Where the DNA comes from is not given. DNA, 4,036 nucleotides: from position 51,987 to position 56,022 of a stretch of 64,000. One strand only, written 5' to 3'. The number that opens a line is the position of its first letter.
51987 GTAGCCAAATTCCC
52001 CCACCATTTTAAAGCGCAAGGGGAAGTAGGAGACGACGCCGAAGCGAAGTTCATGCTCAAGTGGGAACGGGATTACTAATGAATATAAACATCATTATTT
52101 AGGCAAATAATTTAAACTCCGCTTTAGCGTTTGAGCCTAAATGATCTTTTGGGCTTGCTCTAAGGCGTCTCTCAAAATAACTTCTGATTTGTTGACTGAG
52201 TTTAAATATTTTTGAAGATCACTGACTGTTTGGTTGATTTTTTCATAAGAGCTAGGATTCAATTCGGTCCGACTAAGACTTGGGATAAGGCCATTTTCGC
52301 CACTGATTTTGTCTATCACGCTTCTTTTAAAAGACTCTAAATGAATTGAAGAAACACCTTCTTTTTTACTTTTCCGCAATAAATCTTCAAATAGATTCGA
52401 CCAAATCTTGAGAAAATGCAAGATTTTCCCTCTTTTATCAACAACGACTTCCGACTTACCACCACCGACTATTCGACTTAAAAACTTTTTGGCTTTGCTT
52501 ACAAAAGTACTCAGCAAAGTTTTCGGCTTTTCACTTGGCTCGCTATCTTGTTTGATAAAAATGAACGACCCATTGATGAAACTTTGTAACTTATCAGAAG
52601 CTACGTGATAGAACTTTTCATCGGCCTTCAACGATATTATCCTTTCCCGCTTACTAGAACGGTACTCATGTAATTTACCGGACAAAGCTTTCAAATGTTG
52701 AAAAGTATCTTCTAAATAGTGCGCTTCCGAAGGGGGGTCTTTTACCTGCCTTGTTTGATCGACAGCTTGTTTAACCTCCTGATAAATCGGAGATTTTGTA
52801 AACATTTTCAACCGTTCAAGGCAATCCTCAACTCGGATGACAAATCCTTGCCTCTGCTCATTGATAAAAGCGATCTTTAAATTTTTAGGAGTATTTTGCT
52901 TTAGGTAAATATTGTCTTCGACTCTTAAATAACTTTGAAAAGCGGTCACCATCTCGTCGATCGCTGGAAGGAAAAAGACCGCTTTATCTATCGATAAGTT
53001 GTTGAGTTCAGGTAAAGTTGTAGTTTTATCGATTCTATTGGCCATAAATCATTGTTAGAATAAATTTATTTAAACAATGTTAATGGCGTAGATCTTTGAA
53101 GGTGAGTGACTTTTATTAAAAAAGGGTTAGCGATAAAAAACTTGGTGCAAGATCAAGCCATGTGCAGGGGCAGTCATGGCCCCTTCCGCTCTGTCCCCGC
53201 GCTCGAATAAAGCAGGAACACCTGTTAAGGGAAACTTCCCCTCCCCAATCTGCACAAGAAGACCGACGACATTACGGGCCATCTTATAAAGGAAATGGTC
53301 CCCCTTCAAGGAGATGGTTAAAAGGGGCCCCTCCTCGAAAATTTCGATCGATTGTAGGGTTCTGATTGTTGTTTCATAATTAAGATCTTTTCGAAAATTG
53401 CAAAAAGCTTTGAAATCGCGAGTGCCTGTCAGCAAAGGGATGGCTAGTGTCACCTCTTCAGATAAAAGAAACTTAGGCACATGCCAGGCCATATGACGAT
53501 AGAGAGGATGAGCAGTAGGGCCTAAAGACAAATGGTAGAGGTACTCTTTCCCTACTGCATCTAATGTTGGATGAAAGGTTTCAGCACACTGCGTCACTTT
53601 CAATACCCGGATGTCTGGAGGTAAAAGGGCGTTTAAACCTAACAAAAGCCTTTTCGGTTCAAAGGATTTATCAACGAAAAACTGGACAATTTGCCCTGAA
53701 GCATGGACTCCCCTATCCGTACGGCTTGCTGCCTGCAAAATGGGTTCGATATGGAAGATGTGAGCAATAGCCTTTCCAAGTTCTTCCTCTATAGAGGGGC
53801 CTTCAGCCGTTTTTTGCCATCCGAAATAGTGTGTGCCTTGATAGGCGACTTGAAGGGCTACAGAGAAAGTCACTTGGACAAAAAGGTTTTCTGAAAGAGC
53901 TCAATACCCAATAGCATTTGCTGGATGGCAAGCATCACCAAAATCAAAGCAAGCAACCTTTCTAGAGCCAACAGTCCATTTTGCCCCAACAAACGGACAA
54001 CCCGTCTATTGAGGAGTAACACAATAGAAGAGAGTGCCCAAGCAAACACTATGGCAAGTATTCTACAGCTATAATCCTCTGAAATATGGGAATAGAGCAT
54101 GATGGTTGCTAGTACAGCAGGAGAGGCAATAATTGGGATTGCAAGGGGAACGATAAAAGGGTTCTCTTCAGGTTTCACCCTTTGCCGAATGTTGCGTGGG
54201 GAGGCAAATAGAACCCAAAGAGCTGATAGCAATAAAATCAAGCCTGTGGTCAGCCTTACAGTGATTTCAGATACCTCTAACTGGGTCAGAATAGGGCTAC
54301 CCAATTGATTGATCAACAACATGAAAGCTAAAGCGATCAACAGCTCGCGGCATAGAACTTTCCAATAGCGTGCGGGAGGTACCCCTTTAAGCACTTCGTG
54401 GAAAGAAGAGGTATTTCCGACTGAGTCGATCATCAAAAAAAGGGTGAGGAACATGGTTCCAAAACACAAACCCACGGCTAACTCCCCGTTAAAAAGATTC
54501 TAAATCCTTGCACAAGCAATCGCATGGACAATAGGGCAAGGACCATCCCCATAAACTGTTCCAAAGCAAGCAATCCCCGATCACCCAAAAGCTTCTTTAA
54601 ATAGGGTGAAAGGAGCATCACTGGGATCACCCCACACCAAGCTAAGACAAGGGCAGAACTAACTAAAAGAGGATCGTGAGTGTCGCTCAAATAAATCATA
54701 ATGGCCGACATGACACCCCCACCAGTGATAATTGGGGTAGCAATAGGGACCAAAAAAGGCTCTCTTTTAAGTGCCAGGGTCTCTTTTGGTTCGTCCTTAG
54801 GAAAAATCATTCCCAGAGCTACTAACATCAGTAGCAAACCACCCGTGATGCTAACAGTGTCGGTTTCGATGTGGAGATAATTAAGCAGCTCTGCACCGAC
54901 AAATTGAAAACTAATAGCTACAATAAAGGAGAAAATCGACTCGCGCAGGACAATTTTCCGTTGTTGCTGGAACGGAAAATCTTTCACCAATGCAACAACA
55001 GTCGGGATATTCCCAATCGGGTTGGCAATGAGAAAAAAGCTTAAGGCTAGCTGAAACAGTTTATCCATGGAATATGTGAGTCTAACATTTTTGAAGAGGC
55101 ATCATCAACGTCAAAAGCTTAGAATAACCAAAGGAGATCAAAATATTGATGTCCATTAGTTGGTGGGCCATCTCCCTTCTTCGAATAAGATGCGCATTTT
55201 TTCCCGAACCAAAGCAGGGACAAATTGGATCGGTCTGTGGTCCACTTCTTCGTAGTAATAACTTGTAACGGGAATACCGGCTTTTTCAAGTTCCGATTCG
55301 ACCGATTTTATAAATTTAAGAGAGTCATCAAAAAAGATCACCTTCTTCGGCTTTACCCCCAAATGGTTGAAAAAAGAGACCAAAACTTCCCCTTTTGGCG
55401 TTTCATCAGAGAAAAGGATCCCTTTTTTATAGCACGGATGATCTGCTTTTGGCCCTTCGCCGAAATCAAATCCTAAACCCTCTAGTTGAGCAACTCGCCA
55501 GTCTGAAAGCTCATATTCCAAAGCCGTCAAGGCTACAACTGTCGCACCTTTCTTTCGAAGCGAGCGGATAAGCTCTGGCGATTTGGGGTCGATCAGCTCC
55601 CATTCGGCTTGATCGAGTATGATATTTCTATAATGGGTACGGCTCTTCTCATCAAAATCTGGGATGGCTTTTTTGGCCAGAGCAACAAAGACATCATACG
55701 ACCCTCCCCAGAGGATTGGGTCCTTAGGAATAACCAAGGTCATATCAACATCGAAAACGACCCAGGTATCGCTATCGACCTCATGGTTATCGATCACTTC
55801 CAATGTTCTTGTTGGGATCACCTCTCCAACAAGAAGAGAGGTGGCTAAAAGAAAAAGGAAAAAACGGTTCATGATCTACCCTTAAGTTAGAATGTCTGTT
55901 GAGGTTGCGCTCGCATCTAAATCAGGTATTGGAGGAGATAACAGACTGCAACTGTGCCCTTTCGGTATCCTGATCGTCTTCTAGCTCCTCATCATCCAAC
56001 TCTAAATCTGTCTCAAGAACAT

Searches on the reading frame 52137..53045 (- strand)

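Call 4: search_protein_families(library=pfam, proteins=[window:52137-53045:-], max_evalue=1)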
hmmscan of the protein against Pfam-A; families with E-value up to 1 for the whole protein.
window:52137-53045:- (302 aa): 3 families
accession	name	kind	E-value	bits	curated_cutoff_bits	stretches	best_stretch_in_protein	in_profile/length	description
PF22794.1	jr-ZPR1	-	0.023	15.1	27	1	257-296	53-92/125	ZPR1 jelly-roll domain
PF06576.17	DUF1133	-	0.075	12.9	23.1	1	192-246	36-87/176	Protein of unknown function (DUF1133)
PF10496.14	Syntaxin-18_N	-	0.1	13.3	30.6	0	165-192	30-57/87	SNARE-complex protein Syntaxin-18 N-terminus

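Call 50: search_protein_families(library=ncbifam, proteins=[window:52137-53045:-], max_evalue=1)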
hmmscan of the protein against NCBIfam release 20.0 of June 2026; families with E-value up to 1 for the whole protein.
window:52137-53045:- (302 aa): 0 families

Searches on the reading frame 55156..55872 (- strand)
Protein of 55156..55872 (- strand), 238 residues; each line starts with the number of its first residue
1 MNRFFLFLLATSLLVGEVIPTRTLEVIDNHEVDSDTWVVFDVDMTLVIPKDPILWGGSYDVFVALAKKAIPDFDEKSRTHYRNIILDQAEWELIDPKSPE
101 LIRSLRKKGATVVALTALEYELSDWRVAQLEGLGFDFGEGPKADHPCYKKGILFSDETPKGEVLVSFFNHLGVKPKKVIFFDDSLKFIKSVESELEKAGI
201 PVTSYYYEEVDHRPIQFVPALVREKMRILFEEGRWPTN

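Call 4: search_protein_families(library=pfam, proteins=[window:55156-55872:-], max_evalue=1)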
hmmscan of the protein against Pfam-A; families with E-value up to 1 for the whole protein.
window:55156-55872:- (238 aa): 3 families
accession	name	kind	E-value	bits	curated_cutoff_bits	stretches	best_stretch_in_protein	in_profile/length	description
PF11019.14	DUF2608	-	1.2e-30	107.2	22.6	1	30-221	15-224/244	Protein of unknown function (DUF2608)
PF00702.32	Hydrolase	-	7.2e-06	27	26.4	1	59-185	59-181/191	haloacid dehalogenase-like hydrolase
PF02375.23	JmjN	-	0.045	14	26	1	181-200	10-29/34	jmjN domain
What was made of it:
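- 55156..55872 (-): DUF2608 / HAD-type hydrolase gene with an N-terminal signal-peptide-like segment and a DVDMT (DxDxT) motif. It is the conserved operon partner of gene 1. Pfam DUF2608 at E 1.2e-30 and Hydrolase at 7e-6 (call 4).
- On HAD-superfamily hydrolase, DUF2608 (neighbour gene 55156-55872): DUF2608 at E 1.2e-30 and Hydrolase at 7e-6 (call 4).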

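Call 63: search_solved_structures(query=window:55156-55872:-, max_evalue=0.1)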
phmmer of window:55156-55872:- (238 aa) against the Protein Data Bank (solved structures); distinct sequences matched with E-value up to 0.1: 0.

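Call 95: search_protein_families(library=padloc, proteins=[window:55156-55872:-], max_evalue=0.1)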
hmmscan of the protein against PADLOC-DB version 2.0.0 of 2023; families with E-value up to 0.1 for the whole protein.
window:55156-55872:- (238 aa): 0 families
